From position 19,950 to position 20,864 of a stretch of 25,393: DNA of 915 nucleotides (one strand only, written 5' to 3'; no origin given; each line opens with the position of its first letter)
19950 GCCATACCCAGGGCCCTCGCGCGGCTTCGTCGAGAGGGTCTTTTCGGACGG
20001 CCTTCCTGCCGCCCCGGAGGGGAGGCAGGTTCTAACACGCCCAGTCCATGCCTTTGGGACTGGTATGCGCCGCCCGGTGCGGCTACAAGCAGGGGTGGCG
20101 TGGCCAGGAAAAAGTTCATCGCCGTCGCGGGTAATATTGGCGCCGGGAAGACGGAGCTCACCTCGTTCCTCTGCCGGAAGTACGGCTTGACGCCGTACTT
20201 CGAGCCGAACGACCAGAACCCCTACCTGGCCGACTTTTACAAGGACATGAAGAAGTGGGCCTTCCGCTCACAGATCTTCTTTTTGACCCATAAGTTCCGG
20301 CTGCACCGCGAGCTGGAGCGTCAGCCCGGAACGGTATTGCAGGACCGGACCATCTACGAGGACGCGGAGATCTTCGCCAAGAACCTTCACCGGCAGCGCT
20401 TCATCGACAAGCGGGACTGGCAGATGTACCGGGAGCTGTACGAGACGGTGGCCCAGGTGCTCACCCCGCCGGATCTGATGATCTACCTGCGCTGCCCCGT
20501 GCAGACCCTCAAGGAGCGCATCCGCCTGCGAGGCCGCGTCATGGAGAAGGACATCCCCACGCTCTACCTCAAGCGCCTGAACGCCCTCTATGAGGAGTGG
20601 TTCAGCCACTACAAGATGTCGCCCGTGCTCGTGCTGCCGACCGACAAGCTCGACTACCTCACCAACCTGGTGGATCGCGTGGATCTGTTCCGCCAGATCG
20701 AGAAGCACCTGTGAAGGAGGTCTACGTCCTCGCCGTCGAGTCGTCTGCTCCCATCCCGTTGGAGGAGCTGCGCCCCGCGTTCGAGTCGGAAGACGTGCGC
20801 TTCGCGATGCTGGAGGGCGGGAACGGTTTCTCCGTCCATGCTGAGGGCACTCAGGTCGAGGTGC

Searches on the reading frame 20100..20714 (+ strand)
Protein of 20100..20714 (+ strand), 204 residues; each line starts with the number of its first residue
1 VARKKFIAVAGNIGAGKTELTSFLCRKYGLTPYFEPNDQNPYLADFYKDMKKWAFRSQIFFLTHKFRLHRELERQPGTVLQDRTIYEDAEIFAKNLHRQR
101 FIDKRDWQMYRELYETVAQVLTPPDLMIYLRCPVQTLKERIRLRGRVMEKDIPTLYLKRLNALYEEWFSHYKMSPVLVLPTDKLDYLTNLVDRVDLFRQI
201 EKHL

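Call 3: search_protein_families(library=pfam, proteins=[window:20100-20714:+], max_evalue=0.01)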
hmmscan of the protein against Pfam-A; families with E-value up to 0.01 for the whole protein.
window:20100-20714:+ (204 aa): 4 families
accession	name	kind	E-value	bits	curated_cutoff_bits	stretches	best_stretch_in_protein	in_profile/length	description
PF01712.25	dNK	-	9.4e-53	179.4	27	1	7-203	1-201/203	Deoxynucleoside kinase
PF13238.12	AAA_18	-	2.9e-06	28.2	29.4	1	7-146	1-113/128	AAA domain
PF02223.23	Thymidylate_kin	-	0.0023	18.1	27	1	104-166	101-161/185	Thymidylate kinase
PF02367.23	TsaE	-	0.0068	16.8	26.6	0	3-30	20-47/128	Threonylcarbamoyl adenosine biosynthesis protein TsaE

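Call 4: search_protein_families(library=ncbifam, proteins=[window:20100-20714:+], max_evalue=0.01)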
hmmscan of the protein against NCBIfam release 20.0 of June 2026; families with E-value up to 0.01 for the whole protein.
window:20100-20714:+ (204 aa): 2 families
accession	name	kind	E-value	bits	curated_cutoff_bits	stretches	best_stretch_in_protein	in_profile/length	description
TIGR00041.1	DTMP_kinase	equivalog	7.4e-08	32.3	83.25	1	1-178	1-183/196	dTMP kinase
NF003012.0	PRK03839.1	equivalog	0.004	17.1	152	0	119-150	75-106/180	putative kinase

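Call 21: search_solved_structures(query=window:20100-20714:+, max_evalue=0.001, show_alignments=3)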
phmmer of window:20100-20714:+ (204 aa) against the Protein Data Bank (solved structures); distinct sequences matched with E-value up to 0.001: 37.
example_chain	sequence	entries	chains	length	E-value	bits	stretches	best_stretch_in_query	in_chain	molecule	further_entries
8puu_A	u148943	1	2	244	8.6e-34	120.3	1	4-169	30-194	Deoxynucleoside kinase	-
2jas_A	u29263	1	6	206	1.6e-23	86.8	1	7-173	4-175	DEOXYGUANOSINE KINASE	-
2jaq_A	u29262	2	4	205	1.8e-23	86.6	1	7-173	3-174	DEOXYGUANOSINE KINASE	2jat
6ybh_A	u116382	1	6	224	3.3e-19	72.7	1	6-182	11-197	Deoxynucleoside kinase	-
1ot3_A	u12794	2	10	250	3.7e-17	66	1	7-182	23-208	Deoxyribonucleoside Kinase | DEOXYNUCLEOSIDE KINASE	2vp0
1zm7_A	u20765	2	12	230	1.3e-16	64.2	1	7-182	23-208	Deoxynucleoside kinase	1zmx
1j90_A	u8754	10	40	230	1.4e-16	64.1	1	7-182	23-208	Deoxyribonucleoside kinase | DEOXYNUCLEOSIDE KINASE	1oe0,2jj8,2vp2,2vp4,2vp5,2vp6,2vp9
2jcs_A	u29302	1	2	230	2.6e-16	63.3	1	7-182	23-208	DEOXYNUCLEOSIDE KINASE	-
2a2z_A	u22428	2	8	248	1.9e-15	60.4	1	3-173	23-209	Deoxycytidine kinase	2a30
3ipx_A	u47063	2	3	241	9.2e-14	54.9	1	43-173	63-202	Deoxycytidine kinase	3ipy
1p5z_B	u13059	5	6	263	1e-13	54.8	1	43-173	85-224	Deoxycytidine kinase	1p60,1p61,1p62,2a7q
2qrn_A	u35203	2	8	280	1.3e-13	54.5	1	43-173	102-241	Deoxycytidine kinase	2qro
5mqj_A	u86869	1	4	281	3.4e-13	53.1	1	43-173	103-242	Deoxycytidine kinase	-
2zi3_A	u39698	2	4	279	3.4e-13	53.1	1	43-173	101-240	Deoxycytidine kinase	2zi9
2zi4_A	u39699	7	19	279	3.7e-13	53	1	43-173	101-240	Deoxycytidine kinase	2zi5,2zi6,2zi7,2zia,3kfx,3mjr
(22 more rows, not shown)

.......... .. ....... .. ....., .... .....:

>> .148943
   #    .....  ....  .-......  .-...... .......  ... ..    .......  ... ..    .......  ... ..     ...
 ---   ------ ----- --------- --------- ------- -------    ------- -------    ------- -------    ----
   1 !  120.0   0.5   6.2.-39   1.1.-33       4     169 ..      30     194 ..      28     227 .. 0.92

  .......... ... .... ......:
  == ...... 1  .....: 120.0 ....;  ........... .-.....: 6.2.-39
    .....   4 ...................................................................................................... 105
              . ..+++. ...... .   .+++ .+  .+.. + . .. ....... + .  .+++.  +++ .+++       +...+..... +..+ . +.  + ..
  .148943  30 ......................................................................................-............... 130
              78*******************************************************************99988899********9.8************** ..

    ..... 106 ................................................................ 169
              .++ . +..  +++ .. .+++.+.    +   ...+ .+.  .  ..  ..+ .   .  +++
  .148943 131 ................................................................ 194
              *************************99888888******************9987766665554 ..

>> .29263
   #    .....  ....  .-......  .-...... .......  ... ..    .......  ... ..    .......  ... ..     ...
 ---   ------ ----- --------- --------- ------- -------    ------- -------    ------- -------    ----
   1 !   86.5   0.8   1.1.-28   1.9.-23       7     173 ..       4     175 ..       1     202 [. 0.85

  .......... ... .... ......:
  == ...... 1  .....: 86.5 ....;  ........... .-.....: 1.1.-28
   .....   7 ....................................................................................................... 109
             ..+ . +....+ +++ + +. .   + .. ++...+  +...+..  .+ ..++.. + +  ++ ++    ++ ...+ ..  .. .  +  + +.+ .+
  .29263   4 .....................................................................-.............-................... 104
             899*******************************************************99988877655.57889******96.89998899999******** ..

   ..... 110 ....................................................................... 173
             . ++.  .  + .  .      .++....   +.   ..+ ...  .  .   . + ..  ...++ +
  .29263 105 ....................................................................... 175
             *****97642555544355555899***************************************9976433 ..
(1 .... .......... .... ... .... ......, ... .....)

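Call 56: search_solved_structures(query=window:20100-20714:+, max_evalue=1e-15, show_alignments=5)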
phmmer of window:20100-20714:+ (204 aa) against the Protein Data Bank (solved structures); distinct sequences matched with E-value up to 1e-15: 8.
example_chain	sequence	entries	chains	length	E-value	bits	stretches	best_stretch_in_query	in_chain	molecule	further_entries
8puu_A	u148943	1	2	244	8.6e-34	120.3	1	4-169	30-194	Deoxynucleoside kinase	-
2jas_A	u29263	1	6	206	1.6e-23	86.8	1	7-173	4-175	DEOXYGUANOSINE KINASE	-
2jaq_A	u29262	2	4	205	1.8e-23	86.6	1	7-173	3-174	DEOXYGUANOSINE KINASE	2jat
6ybh_A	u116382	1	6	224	3.3e-19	72.7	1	6-182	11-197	Deoxynucleoside kinase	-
1ot3_A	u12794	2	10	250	3.7e-17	66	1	7-182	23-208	Deoxyribonucleoside Kinase | DEOXYNUCLEOSIDE KINASE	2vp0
1zm7_A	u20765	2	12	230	1.3e-16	64.2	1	7-182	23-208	Deoxynucleoside kinase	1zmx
1j90_A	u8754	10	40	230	1.4e-16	64.1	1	7-182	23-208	Deoxyribonucleoside kinase | DEOXYNUCLEOSIDE KINASE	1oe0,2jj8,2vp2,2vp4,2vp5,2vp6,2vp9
2jcs_A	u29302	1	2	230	2.6e-16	63.3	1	7-182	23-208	DEOXYNUCLEOSIDE KINASE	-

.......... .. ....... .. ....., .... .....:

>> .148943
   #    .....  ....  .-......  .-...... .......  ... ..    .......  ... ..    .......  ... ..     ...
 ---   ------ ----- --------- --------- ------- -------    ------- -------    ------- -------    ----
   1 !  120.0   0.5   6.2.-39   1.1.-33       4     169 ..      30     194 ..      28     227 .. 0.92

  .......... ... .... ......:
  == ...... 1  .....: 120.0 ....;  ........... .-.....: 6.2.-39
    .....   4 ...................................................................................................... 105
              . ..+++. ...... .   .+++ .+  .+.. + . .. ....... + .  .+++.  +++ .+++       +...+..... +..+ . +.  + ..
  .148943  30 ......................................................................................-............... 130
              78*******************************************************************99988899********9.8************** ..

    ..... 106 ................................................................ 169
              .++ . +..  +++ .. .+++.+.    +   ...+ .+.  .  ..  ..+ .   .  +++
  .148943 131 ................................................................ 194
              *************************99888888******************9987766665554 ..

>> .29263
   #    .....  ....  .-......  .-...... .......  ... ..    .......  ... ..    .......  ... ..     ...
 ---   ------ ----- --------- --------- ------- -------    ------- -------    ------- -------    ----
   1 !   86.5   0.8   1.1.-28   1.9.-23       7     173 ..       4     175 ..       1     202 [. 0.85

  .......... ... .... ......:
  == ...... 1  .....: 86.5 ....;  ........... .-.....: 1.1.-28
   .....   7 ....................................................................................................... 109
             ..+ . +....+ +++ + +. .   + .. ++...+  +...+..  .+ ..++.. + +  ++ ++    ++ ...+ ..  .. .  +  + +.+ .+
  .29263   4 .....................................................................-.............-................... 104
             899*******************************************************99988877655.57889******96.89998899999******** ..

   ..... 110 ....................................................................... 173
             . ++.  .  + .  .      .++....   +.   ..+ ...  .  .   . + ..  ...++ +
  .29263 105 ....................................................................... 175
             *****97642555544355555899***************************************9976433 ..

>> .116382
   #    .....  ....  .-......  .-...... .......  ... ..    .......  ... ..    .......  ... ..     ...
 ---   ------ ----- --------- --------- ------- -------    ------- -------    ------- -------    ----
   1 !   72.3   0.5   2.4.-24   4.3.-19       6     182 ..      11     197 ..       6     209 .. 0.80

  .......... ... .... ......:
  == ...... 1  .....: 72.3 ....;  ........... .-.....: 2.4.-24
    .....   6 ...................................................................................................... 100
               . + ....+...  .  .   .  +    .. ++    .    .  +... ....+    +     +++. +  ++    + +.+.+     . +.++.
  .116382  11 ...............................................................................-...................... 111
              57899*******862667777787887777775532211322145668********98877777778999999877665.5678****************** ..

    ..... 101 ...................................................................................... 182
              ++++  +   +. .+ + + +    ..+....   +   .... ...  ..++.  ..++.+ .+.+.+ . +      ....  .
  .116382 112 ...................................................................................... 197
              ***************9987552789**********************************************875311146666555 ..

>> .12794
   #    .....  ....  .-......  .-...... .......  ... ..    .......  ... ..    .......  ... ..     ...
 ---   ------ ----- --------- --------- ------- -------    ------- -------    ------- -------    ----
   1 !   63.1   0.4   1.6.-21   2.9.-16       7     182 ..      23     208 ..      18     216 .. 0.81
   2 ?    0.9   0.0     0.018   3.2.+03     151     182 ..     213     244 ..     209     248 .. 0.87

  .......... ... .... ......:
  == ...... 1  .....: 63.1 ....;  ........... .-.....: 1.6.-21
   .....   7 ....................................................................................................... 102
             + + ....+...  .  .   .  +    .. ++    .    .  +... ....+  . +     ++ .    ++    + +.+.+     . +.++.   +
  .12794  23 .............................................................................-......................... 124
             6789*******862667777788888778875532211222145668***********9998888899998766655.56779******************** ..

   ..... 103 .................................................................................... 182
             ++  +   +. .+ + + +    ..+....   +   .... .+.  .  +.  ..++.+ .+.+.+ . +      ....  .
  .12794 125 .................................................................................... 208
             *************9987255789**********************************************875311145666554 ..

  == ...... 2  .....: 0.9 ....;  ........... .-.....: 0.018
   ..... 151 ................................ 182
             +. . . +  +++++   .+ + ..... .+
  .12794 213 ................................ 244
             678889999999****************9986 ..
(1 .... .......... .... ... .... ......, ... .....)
